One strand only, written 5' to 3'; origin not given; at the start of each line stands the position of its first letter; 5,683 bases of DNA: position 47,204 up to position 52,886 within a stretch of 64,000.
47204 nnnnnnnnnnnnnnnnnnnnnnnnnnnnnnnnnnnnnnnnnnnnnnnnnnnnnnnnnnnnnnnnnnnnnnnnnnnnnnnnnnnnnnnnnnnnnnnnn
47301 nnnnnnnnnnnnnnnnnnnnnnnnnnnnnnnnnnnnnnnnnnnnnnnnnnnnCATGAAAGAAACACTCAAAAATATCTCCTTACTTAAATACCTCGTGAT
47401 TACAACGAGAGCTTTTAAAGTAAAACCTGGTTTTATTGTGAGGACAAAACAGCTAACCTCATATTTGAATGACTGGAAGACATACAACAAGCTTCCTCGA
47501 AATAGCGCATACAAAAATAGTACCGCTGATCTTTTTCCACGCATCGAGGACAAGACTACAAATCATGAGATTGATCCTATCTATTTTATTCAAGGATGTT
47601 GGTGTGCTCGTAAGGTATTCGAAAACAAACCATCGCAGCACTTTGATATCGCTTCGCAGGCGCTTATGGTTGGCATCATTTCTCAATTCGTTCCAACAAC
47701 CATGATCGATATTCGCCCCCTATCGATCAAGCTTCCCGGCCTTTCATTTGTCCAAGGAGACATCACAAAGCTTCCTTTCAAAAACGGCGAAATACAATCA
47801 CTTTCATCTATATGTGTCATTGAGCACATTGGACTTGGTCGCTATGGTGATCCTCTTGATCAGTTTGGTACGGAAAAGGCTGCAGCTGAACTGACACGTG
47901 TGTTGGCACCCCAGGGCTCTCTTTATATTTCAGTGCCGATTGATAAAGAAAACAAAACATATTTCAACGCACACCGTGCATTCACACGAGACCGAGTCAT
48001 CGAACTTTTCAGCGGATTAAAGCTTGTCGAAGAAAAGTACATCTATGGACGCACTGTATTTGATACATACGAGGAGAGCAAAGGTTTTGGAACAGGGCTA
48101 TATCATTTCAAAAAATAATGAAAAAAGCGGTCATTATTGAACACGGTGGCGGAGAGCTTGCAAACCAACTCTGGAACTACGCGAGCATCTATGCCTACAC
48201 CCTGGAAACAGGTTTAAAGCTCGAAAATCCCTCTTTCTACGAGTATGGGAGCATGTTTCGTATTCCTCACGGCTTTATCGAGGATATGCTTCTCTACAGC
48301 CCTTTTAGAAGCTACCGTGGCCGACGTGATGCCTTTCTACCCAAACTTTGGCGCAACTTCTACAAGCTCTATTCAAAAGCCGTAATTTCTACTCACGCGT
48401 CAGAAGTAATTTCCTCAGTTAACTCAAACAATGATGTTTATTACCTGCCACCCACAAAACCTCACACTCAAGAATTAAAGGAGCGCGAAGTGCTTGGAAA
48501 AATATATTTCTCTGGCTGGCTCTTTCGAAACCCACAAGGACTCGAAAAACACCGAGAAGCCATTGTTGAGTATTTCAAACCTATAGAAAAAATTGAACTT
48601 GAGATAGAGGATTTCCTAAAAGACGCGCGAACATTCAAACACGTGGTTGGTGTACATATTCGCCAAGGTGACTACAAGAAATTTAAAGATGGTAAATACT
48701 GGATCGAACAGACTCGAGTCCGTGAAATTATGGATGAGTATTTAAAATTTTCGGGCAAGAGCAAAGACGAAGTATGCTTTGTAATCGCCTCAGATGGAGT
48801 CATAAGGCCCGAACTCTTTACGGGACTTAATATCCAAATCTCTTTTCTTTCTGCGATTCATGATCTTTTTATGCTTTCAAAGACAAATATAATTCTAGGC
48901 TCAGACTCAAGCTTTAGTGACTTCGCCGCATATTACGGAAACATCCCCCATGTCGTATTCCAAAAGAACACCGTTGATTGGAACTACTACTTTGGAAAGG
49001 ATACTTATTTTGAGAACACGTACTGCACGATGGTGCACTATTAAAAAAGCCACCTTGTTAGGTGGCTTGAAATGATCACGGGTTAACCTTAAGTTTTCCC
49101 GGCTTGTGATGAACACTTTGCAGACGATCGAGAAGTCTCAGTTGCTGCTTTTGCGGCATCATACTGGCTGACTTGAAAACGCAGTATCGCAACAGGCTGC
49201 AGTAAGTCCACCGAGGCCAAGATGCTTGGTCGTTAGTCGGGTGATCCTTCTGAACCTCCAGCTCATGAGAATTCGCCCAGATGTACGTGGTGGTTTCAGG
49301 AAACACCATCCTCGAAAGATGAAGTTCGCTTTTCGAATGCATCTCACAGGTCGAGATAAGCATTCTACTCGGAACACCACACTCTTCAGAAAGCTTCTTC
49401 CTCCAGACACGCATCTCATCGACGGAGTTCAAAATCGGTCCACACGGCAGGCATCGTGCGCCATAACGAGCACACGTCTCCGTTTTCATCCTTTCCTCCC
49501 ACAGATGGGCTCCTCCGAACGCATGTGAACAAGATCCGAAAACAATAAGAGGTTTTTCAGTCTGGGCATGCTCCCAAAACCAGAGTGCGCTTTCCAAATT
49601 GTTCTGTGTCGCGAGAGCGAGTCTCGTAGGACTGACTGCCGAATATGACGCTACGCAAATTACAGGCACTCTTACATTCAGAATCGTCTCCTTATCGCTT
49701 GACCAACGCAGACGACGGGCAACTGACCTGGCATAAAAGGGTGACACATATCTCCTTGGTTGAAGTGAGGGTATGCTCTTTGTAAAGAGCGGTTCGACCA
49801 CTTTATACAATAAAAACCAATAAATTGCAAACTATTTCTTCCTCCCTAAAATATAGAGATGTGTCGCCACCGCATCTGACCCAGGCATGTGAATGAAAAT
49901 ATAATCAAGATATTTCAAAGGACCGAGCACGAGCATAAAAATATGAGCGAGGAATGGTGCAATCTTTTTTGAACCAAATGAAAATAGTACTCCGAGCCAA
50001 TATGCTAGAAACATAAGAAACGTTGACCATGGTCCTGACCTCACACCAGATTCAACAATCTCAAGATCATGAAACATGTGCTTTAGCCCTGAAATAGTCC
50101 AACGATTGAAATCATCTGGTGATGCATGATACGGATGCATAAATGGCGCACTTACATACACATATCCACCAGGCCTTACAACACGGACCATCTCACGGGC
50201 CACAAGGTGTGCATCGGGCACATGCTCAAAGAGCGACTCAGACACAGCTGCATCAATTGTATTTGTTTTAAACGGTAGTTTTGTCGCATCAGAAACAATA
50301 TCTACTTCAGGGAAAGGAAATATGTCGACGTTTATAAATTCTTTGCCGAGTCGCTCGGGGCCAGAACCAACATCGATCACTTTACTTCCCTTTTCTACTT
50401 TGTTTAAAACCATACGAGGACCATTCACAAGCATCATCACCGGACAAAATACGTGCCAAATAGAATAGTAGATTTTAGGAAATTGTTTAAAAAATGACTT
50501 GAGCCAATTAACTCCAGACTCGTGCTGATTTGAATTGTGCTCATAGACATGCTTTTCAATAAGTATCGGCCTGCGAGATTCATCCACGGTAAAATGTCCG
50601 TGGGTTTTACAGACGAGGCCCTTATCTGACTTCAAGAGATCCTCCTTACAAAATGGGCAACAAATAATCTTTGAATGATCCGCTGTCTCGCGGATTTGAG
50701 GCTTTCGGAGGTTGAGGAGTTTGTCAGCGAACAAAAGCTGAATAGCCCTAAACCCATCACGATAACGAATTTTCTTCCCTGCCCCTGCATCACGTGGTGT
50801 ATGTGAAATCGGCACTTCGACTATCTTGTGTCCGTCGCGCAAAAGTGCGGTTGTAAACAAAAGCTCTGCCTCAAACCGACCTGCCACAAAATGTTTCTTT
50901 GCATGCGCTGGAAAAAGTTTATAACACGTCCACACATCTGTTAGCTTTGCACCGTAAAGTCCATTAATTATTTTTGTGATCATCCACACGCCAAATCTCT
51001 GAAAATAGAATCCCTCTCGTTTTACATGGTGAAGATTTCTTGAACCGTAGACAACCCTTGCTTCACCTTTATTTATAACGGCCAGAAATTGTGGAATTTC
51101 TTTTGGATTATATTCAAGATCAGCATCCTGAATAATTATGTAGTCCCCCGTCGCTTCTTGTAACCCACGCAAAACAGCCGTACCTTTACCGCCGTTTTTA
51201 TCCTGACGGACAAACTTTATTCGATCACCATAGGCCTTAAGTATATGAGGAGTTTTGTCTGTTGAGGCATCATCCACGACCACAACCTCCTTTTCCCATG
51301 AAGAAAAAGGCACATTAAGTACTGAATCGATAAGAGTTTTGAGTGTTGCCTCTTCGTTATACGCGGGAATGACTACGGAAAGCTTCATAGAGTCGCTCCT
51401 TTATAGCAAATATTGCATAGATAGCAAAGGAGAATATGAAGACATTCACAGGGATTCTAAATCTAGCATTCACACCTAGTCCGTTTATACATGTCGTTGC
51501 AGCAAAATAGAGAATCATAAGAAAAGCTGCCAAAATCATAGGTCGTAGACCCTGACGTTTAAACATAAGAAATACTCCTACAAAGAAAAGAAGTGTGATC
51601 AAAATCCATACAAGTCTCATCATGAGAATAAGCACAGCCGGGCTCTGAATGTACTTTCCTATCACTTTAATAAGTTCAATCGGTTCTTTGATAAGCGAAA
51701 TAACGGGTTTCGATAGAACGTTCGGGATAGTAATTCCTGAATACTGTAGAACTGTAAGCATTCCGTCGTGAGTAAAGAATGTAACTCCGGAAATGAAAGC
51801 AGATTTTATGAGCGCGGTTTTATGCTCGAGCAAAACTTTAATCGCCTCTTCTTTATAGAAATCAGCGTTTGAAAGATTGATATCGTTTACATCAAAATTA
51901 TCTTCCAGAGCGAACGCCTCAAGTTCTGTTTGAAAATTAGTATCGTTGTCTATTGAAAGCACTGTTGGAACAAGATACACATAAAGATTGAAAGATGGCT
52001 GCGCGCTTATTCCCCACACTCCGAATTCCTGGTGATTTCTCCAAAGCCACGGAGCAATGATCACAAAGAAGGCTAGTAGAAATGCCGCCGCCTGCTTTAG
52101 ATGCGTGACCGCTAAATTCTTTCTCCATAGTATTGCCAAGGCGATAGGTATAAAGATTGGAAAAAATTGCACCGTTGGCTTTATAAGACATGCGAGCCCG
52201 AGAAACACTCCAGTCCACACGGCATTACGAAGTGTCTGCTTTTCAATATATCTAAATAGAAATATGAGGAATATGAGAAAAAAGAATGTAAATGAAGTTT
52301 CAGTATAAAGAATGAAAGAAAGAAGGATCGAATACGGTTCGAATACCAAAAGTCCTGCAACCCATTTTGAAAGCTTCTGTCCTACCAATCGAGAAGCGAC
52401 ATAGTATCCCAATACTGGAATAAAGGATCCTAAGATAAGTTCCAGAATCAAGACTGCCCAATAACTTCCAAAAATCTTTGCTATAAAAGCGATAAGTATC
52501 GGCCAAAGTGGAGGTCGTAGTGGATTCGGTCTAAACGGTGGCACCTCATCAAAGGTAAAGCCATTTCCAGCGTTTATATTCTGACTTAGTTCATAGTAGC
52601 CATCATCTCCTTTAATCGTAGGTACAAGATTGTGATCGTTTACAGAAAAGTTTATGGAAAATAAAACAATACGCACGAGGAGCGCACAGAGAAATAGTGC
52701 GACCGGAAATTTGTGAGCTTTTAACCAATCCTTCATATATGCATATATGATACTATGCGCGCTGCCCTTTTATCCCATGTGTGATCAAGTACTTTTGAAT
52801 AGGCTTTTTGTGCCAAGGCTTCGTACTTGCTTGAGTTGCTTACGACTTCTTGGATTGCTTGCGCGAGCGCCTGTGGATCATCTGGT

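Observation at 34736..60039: A 25-kb surface-glycan biosynthesis island with an unusually rich tailoring repertoire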

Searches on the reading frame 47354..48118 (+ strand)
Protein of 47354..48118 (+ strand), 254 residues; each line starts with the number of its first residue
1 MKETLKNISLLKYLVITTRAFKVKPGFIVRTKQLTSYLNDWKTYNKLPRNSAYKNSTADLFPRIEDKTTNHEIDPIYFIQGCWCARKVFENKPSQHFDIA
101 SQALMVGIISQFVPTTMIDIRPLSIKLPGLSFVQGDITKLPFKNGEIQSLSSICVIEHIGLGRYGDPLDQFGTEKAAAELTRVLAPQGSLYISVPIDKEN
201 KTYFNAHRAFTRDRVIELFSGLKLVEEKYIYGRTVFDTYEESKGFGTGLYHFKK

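Call 4: search_protein_families(library=pfam, proteins=[window:47354-48118:+], max_evalue=0.001)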
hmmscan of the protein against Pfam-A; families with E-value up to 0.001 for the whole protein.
window:47354-48118:+ (254 aa): 2 families
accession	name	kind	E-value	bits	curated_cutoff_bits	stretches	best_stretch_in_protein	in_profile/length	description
PF03269.20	DUF268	-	4.8e-11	43.3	25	1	150-226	66-141/176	Caenorhabditis protein of unknown function, DUF268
PF08241.18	Methyltransf_11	-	3.1e-05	25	21.2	1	128-192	41-95/95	Methyltransferase domain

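Call 34: search_protein_families(library=ncbifam, proteins=[window:47354-48118:+], max_evalue=0.00001)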
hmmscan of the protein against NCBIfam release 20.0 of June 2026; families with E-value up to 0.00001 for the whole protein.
window:47354-48118:+ (254 aa): 0 families

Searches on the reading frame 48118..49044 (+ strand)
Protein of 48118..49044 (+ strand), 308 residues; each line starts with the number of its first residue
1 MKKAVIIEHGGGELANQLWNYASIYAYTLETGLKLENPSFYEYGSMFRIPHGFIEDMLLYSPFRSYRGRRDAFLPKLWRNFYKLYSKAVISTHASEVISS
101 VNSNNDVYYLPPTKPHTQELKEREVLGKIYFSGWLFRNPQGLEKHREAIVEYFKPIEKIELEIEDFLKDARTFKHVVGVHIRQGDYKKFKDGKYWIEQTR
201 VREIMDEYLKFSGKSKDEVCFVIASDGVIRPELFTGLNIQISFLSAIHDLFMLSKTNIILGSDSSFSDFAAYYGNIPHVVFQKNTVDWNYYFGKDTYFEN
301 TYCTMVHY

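Call 4: search_protein_families(library=pfam, proteins=[window:48118-49044:+], max_evalue=0.001)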
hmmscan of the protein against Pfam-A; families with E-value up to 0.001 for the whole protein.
window:48118-49044:+ (308 aa): 1 family
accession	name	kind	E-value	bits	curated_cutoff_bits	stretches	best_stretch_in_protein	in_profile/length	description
PF01531.22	Glyco_transf_11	-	0.00018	21.3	23.9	1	173-273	162-265/298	Glycosyl transferase family 11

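Call 34: search_protein_families(library=ncbifam, proteins=[window:48118-49044:+], max_evalue=0.00001)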
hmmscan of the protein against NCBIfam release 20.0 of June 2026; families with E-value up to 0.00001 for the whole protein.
window:48118-49044:+ (308 aa): 0 families

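Call 70: search_solved_structures(query=window:48118-49044:+, max_evalue=1)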
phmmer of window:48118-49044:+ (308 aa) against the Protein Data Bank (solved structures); distinct sequences matched with E-value up to 1: 0.
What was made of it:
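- On CAZy GT11 (alpha-1,2-fucosyltransferase-like): Glyco_transf_11 scores 21.3 bits against a cut-off of 23.9 (call 4), and there is no PDB hit (call 70).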

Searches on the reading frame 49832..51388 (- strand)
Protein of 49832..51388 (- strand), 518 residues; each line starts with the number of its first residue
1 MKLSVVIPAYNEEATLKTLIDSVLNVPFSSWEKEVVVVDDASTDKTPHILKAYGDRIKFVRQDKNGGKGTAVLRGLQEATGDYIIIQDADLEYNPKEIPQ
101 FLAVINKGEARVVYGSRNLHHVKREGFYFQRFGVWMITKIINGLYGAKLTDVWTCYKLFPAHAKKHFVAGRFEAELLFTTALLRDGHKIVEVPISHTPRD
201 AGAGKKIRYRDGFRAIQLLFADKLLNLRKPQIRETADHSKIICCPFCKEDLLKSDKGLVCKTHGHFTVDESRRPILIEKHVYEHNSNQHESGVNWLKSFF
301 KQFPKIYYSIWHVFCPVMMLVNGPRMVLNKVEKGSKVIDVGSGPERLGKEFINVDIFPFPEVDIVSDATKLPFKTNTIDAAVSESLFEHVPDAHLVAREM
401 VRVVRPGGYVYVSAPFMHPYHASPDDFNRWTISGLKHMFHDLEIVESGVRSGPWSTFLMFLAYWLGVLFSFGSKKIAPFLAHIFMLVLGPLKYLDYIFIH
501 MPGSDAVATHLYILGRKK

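Call 4: search_protein_families(library=pfam, proteins=[window:49832-51388:-], max_evalue=0.001)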
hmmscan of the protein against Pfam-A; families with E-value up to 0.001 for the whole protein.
window:49832-51388:- (518 aa): 8 families
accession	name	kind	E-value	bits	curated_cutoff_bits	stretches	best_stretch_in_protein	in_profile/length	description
PF00535.33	Glycos_transf_2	-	9.4e-37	127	23.3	1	4-158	1-158/168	Glycosyl transferase family 2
PF08241.18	Methyltransf_11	-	1.9e-11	44.8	21.2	1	364-412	47-95/95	Methyltransferase domain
PF13641.12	Glyco_tranf_2_3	-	1.2e-10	42.3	27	1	3-124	3-130/230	Glycosyltransferase like family 2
PF13649.12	Methyltransf_25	-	2.2e-06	28.7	27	1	365-408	52-97/97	Methyltransferase domain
PF13489.12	Methyltransf_23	-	4.9e-06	26.8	27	1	332-432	21-134/164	Methyltransferase domain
PF13847.12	Methyltransf_31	-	2e-05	24.7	27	1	365-415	60-112/145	Methyltransferase domain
PF10111.15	Glyco_tranf_2_2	-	2.1e-05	24.6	27.3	1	4-105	1-106/276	Glycosyltransferase like family 2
PF01209.24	Ubie_methyltran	-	0.00022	21.1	20.1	1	364-412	103-151/233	ubiE/COQ5 methyltransferase family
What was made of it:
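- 49832..51388 (-): GT2 polyprenyl-phosphate-sugar-synthase-like domain fused to a SAM methyltransferase (g16). Glycos_transf_2 127 bits plus Methyltransf_11 (call 4).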

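Call 34: search_protein_families(library=ncbifam, proteins=[window:49832-51388:-], max_evalue=0.00001)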
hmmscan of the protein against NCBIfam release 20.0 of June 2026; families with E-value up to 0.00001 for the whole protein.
window:49832-51388:- (518 aa): 25 families
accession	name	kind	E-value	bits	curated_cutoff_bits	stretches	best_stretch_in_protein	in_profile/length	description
TIGR04182.1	glyco_TIGR04182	equivalog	1.4e-27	96.9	325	1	3-220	2-215/293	S-layer glycoprotein N-glycosyltransferase AglJ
NF047588.1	GlcsyltransPgfSStrep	equivalog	5.7e-20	71.7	500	1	1-169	1-169/308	glycosyltransferase PgfS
NF007986.1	PRK10714.1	equivalog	4.6e-18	65.3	529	1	2-205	7-209/316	undecaprenyl-phosphate 4-deoxy-4-formamido-L-arabinose transferase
NF041391.1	DPhHxTase_Halo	equivalog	2.8e-17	62.4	375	1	9-199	3-186/213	dolichyl-phosphate hexose transferase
NF041875.1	EPS_EpsD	equivalog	3.2e-17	62.9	370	1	3-140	1-139/325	exopolysaccharide biosynthesis glycosyltransferase EpsD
NF047683.1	TeichurnBiosyTuaG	equivalog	6.8e-17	61.9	400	1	3-116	8-122/252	teichuronic acid biosynthesis protein TuaG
NF007482.0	PRK10073.1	equivalog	9.2e-16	57.7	423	1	2-109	7-114/334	glycosyltransferase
NF053739.1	GlytfEpsEBac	equivalog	1.9e-14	53.3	450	1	2-93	2-95/265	glycosyltransferase EpsE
TIGR03937.1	PgaC_IcaA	equivalog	3.3e-14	52.7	422.3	1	2-91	46-136/407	poly-beta-1,6-N-acetyl-D-glucosamine synthase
NF010496.0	PRK13915.1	equivalog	4.4e-14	52.3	262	1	2-101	32-138/307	glucosyl-3-phosphoglycerate synthase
TIGR04283.1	glyco_like_mftF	equivalog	4.9e-13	49.2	182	1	3-109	1-101/221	TIGR04283 family arsenosugar biosynthesis glycosyltransferase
TIGR03965.1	mycofact_glyco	equivalog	2.9e-11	42.9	280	1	3-108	76-182/467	mycofactocin biosynthesis glycosyltransferase MftF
NF050050.1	ProtGlycPglI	equivalog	3.6e-10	39.7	500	1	2-113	3-116/306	GalNAc(5)-diNAcBac-PP-undecaprenol beta-1,3-glucosyltransferase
NF038302.1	EPS_HpsE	equivalog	3.8e-09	35.9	300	1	1-102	1-108/307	hormogonium polysaccharide biosynthesis glycosyltransferase HpsE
TIGR03111.1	glyc2_xrt_Gpos1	hypoth_equivalog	1.6e-08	33.8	363.95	1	3-98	51-149/439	TIGR03111 family XrtG-associated glycosyltransferase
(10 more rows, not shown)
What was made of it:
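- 49832..51388 (-): The best NCBIfam similarities are AglJ, PgfS, ArnC and a dolichyl-P hexose transferase, all below their cut-offs (call 34).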

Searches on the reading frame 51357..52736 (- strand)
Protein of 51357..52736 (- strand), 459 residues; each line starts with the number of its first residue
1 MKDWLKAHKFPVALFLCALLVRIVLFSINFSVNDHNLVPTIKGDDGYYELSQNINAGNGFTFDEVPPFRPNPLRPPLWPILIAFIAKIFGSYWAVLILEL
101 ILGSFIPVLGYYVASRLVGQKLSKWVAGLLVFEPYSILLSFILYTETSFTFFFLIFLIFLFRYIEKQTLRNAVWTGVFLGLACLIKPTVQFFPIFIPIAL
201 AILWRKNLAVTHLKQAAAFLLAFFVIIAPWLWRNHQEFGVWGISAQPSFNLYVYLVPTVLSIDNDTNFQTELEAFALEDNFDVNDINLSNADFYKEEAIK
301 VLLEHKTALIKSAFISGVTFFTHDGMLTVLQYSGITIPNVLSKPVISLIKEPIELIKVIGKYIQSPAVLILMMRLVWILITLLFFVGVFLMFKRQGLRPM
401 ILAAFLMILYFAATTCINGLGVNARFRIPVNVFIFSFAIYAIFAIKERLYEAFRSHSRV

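Call 4: search_protein_families(library=pfam, proteins=[window:51357-52736:-], max_evalue=0.001)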
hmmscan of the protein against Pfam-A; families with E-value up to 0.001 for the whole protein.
window:51357-52736:- (459 aa): 1 family
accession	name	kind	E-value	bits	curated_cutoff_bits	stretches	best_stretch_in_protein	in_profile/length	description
PF13231.12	PMT_2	-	1.1e-10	42.4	26.1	1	74-232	2-160/160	Dolichyl-phosphate-mannose-protein mannosyltransferase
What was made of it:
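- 51357..52736 (-): PMT_2-type GT-C membrane glycosyltransferase (g17), about 10 TM segments. PMT_2 42 bits (call 4).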

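Call 34: search_protein_families(library=ncbifam, proteins=[window:51357-52736:-], max_evalue=0.00001)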
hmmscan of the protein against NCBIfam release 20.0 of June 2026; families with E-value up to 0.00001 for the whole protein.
window:51357-52736:- (459 aa): 1 family
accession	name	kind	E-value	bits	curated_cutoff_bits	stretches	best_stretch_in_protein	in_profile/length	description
NF047440.1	LA3751_2_3_fam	subfamily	5.6e-08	32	200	1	75-239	82-245/460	LA_3751/LA_3752 family putative glycosyltransferase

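Call 59: find_related_loci(query=window:51357-52736:-, collection=metagenome_contigs, flank=10000)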
Query window:51357-52736:- (459 aa) in metagenome_contigs; peptide patterns used: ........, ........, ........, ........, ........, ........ (x = any residue, [..] = any of these).
127 stretches matched a pattern; 46 encode a relative of the query (tblastn E <= 1e-3); 46 distinct loci.
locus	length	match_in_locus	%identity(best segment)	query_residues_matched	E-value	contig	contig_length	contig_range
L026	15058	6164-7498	59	3-447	4e-165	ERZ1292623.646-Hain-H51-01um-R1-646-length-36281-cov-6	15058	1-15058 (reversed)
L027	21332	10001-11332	56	1-445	9e-163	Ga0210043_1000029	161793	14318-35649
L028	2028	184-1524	58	3-449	5e-174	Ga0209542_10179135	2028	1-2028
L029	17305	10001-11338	58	1-447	5e-167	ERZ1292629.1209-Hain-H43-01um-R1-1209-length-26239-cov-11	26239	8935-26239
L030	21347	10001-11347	52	1-447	2e-146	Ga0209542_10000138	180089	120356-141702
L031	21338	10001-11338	54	4-447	1e-145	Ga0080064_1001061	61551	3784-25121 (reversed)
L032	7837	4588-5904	54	8-444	3e-144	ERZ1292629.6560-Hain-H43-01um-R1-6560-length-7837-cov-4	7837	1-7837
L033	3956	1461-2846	49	1-458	2e-147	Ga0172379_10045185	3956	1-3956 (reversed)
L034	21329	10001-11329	50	3-442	7e-134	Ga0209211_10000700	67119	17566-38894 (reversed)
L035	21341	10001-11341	50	1-445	1e-129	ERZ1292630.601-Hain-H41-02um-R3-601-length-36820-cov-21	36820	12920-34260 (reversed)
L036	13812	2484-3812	48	2-441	7e-128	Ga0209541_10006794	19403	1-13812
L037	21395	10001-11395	48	1-449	4e-128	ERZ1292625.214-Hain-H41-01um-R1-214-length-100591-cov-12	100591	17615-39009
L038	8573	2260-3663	47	1-459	2e-126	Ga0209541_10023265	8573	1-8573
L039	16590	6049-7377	47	3-442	5e-125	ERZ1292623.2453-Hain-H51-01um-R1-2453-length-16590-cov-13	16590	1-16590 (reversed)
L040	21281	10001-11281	47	22-447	4e-124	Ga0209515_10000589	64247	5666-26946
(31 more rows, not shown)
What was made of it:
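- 51357..52736 (-): 46 metagenomic homologues at 36-59% identity (call 59).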

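Call 72: search_solved_structures(query=window:51357-52736:-, max_evalue=1)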
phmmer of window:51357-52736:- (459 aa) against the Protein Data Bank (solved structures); distinct sequences matched with E-value up to 1: 0.
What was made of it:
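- On CAZy GT39 (protein O-mannosyltransferase): There is no PDB sequence match (call 72).
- Checked: There is only a PMT_2 hit and no PDB sequence match (call 72).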
